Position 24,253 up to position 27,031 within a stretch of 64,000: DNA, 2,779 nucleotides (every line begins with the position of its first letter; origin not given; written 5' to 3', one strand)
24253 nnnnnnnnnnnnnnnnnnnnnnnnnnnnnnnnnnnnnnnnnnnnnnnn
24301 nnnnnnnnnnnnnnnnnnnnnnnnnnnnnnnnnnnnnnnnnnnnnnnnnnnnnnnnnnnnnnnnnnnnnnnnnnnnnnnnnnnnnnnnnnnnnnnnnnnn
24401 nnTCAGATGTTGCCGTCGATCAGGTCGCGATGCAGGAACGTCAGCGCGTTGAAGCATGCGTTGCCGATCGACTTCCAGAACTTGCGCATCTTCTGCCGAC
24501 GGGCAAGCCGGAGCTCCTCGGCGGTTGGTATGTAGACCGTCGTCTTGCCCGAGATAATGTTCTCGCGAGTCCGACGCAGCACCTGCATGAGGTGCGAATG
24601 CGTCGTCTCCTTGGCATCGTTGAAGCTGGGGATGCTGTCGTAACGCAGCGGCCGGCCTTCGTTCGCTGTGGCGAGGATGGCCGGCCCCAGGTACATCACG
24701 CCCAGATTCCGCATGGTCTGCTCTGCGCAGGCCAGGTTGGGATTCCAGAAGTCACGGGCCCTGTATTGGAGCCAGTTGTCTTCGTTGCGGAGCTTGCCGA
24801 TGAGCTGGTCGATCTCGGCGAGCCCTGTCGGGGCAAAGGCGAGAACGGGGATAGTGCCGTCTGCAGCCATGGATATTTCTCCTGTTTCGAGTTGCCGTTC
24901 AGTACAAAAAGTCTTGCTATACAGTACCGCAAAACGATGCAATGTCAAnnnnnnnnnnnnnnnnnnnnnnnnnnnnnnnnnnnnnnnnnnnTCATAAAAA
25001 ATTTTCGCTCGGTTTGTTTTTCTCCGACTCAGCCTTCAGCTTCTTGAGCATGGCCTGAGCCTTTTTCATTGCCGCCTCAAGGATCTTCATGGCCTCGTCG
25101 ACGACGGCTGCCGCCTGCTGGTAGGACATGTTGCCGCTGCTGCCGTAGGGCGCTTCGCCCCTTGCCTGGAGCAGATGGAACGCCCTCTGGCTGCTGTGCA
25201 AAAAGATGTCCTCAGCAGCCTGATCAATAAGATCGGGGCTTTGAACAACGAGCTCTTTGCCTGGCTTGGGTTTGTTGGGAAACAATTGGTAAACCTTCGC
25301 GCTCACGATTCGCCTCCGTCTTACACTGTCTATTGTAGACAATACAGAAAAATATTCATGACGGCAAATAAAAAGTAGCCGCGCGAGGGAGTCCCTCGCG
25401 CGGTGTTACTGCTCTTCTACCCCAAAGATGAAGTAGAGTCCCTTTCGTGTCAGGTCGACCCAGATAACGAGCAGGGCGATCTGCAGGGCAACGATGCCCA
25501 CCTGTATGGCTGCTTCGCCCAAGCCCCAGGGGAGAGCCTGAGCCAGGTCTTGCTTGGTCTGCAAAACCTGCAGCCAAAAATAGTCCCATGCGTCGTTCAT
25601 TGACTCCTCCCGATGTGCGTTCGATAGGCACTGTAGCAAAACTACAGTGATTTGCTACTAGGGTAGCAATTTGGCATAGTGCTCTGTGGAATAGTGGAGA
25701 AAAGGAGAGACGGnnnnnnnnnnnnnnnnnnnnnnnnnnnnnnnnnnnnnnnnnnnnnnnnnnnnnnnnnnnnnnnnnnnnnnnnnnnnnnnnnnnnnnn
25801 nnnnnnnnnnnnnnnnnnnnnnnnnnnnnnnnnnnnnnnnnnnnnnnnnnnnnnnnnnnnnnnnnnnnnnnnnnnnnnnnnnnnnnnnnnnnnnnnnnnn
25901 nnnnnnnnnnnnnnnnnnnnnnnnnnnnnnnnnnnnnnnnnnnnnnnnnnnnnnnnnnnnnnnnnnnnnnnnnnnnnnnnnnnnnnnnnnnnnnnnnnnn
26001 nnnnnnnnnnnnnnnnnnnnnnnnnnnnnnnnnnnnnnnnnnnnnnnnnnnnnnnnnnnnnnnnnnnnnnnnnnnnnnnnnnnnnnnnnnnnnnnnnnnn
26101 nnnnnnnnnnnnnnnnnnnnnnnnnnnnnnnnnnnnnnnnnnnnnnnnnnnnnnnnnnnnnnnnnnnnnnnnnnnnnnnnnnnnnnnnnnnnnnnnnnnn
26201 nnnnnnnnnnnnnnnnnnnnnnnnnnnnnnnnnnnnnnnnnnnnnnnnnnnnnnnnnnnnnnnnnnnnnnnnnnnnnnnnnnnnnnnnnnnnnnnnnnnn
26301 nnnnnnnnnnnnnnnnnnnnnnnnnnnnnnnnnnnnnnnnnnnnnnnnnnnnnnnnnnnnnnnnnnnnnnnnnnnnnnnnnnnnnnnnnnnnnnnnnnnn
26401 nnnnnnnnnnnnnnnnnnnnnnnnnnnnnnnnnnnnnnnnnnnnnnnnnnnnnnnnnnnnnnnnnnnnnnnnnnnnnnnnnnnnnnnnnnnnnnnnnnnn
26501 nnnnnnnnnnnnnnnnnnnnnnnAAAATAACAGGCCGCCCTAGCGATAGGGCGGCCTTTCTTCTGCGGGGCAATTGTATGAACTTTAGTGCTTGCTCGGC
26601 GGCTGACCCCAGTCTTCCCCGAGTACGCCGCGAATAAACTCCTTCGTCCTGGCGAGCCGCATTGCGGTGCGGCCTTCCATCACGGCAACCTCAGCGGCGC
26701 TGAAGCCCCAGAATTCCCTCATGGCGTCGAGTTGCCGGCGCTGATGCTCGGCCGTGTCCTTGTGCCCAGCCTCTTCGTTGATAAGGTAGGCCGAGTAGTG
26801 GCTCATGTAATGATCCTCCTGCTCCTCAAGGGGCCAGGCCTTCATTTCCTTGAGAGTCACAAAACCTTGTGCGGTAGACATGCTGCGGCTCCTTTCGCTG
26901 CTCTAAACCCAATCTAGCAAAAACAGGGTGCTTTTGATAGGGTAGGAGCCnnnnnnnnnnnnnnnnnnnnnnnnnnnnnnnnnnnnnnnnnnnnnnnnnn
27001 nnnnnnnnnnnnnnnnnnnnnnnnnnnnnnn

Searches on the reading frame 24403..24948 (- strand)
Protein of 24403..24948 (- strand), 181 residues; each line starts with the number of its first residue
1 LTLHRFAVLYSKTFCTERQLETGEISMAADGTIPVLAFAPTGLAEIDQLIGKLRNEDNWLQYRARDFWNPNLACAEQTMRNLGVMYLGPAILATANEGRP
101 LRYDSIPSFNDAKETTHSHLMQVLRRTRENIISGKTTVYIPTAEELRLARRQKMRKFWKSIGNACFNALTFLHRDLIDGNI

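Call 3: search_protein_families(library=pfam, proteins=[window:24403-24948:-], max_evalue=0.1)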
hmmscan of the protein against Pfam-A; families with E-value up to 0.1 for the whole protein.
window:24403-24948:- (181 aa): 1 family
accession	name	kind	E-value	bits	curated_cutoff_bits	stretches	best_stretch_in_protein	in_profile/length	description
PF19698.5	DUF6197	-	0.00032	21.4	24.6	1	94-129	82-110/111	Family of unknown function (DUF6197)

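Call 6: search_protein_families(library=phrogs, proteins=[window:24403-24948:-], max_evalue=0.1)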
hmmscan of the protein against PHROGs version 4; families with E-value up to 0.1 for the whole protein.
window:24403-24948:- (181 aa): 2 families
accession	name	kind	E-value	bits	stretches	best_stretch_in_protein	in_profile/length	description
phrog_762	-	unknown function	2.2e-05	25.1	1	100-169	120-189/281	-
phrog_12100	-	unknown function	0.018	16.3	1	131-163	21-53/59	-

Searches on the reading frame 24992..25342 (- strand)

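Call 3: search_protein_families(library=pfam, proteins=[window:24992-25342:-], max_evalue=0.1)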
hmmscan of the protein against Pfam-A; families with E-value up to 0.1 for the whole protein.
window:24992-25342:- (116 aa): 2 families
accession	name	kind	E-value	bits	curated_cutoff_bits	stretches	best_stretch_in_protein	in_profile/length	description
PF17946.7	RecC_C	-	0.0041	17.4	22.6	1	48-96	62-110/202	RecC C-terminal domain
PF11473.13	B2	-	0.04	14.2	25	0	71-112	24-64/73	RNA binding protein B2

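Call 6: search_protein_families(library=phrogs, proteins=[window:24992-25342:-], max_evalue=0.1)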
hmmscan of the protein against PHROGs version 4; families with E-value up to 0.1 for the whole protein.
window:24992-25342:- (116 aa): 1 family
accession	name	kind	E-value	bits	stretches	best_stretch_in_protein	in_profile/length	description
phrog_1378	-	unknown function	0.023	15.9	1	65-110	37-81/82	-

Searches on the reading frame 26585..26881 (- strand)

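Call 3: search_protein_families(library=pfam, proteins=[window:26585-26881:-], max_evalue=0.1)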
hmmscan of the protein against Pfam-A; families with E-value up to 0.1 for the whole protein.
window:26585-26881:- (98 aa): 0 families

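Call 4: search_protein_families(library=padloc, proteins=[window:26585-26881:-], max_evalue=0.1)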
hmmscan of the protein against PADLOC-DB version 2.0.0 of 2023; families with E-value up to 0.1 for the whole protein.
window:26585-26881:- (98 aa): 0 families

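Call 5: search_protein_families(library=ncbifam, proteins=[window:26585-26881:-], max_evalue=0.1)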
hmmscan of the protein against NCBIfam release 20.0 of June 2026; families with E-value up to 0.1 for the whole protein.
window:26585-26881:- (98 aa): 1 family
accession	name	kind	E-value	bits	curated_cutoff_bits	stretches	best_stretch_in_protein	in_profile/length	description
NF009193.0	PRK12541.1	equivalog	0.081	13.2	171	1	42-73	111-142/161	RNA polymerase sigma factor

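Call 6: search_protein_families(library=phrogs, proteins=[window:26585-26881:-], max_evalue=0.1)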
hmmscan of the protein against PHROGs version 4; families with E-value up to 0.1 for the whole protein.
window:26585-26881:- (98 aa): 0 families
